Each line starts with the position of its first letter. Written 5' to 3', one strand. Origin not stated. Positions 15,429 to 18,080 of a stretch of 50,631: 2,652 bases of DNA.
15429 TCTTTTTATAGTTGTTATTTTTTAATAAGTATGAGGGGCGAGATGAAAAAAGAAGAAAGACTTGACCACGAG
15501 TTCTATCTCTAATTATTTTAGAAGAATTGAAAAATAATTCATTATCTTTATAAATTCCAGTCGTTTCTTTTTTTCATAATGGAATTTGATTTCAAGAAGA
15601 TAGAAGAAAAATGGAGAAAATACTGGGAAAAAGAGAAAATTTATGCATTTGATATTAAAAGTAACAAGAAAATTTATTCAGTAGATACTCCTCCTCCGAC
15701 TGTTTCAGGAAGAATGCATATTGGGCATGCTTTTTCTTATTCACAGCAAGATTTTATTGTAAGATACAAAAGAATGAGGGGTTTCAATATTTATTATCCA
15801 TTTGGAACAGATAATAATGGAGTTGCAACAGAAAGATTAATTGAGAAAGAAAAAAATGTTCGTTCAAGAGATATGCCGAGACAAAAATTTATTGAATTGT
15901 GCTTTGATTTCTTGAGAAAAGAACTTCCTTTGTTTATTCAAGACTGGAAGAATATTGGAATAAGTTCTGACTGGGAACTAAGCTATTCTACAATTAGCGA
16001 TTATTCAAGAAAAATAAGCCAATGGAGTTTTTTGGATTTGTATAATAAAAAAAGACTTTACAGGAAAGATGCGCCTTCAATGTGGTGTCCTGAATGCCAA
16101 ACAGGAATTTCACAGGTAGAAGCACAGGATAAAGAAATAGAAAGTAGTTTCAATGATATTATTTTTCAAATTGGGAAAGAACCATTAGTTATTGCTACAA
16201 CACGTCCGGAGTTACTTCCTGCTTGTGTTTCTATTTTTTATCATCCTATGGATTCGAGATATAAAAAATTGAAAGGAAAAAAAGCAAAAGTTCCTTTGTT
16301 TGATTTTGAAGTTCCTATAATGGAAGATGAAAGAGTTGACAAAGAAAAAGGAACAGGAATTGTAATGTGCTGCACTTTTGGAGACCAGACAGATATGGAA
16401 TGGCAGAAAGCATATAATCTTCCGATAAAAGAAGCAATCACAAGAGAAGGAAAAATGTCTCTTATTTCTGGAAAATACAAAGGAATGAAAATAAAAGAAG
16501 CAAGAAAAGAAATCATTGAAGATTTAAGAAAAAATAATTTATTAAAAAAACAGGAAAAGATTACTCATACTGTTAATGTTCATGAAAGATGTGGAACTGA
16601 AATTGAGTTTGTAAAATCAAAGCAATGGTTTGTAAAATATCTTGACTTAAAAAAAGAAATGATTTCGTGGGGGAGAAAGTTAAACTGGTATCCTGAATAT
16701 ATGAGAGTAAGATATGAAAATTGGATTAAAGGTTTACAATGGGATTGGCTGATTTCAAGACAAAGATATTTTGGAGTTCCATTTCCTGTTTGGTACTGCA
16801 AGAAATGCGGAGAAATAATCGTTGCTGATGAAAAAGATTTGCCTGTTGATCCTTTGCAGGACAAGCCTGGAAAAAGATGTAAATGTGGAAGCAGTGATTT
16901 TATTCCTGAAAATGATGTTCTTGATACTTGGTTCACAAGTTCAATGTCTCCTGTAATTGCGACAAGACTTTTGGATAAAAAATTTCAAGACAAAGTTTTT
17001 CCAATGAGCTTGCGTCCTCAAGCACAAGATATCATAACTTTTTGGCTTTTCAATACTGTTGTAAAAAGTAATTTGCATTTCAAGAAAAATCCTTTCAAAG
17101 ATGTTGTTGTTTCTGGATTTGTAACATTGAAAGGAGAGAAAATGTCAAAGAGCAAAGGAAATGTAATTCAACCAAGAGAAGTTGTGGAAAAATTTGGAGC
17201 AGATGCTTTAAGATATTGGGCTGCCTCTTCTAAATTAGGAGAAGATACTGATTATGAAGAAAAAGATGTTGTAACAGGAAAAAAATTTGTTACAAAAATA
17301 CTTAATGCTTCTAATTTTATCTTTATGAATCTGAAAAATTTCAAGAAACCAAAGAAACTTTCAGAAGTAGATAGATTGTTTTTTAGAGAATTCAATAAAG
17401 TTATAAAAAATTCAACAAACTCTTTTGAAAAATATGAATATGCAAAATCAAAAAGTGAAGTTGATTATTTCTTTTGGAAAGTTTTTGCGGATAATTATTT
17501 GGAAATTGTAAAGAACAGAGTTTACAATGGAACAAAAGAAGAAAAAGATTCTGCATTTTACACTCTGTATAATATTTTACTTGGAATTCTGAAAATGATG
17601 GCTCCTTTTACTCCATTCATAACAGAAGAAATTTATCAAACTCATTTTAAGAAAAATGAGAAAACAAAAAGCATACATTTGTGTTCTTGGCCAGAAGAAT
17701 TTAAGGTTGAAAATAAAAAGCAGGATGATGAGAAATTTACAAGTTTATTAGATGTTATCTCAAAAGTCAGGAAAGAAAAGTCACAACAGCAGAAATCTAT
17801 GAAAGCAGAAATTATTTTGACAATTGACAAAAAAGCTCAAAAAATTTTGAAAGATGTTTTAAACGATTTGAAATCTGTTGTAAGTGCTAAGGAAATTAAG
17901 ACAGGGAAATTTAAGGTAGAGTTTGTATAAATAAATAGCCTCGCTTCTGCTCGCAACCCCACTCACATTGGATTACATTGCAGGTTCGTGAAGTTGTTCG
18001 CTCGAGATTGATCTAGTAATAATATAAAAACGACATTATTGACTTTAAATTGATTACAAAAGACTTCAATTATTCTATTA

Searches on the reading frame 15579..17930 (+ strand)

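Call 10: search_protein_families(library=pfam, proteins=[window:15579-17930:+])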
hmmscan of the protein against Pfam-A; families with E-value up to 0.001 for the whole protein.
window:15579-17930:+ (783 aa): 7 families
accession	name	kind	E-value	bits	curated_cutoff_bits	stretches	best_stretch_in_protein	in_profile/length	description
PF00133.28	tRNA-synt_1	-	4e-87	293.1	22.7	1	12-558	2-412/414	tRNA synthetases class I (I, L, M and V)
PF08264.19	Anticodon_1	-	1.5e-34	119.4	25.1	1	598-745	1-144/148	Anticodon-binding domain of tRNA ligase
PF09334.17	tRNA-synt_1g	-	9.5e-28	97.5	20.1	2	504-566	310-373/391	tRNA synthetases class I (M)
PF01406.26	tRNA-synt_1e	-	1.5e-11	44.7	27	1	492-565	224-297/301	tRNA synthetases class I (C) catalytic domain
PF13603.12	tRNA-synt_1_2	-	9.3e-07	28.9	25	1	232-305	85-173/185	Leucyl-tRNA synthetase, editing domain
PF01921.24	tRNA-synt_1f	-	9e-06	25.3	27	0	514-559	274-320/360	tRNA synthetases class I (K)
PF20097.4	DUF6487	-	0.00015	22.6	24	0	362-415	13-63/67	Domain of unknown function (DUF6487)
